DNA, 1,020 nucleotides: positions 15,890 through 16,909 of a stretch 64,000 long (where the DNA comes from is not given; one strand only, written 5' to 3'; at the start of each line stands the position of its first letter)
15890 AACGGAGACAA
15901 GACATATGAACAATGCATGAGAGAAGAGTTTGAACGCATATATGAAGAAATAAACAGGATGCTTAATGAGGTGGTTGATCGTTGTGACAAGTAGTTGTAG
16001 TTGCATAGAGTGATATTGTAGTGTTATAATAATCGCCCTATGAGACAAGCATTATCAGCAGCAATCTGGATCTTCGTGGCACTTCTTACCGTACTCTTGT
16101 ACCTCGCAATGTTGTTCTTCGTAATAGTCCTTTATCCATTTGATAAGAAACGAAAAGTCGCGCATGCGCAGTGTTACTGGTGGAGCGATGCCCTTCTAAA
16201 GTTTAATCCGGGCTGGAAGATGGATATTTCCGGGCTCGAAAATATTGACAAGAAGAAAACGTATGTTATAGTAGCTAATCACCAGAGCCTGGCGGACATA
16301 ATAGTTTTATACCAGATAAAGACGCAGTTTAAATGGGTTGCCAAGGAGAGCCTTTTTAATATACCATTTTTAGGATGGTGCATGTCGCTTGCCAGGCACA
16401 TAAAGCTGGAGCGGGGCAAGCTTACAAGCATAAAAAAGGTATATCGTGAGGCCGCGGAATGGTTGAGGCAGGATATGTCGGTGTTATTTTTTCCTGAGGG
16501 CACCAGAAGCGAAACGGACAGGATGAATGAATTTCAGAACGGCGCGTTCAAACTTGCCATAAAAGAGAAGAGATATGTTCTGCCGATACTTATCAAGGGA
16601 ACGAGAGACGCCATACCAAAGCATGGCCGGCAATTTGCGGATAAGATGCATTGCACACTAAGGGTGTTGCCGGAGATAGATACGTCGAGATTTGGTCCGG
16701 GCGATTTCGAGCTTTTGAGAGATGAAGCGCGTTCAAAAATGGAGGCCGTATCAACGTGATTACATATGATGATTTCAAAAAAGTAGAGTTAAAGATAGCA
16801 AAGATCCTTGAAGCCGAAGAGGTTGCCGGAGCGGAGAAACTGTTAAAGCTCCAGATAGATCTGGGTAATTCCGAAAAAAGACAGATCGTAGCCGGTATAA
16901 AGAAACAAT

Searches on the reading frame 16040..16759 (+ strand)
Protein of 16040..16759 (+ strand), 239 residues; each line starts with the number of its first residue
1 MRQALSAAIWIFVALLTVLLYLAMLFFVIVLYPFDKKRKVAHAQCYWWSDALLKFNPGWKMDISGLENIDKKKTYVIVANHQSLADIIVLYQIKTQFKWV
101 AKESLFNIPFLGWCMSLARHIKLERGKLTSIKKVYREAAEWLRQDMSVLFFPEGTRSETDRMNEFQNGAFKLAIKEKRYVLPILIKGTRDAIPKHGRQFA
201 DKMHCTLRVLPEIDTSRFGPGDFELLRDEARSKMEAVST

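Call 71: search_protein_families(library=pfam, proteins=[window:16040-16759:+], max_evalue=0.0001)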
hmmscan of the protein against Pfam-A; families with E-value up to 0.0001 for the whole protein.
window:16040-16759:+ (239 aa): 1 family
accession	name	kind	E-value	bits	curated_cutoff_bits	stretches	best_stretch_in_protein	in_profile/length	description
PF01553.26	Acyltransferase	-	3.3e-30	105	23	1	61-186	2-132/132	Acyltransferase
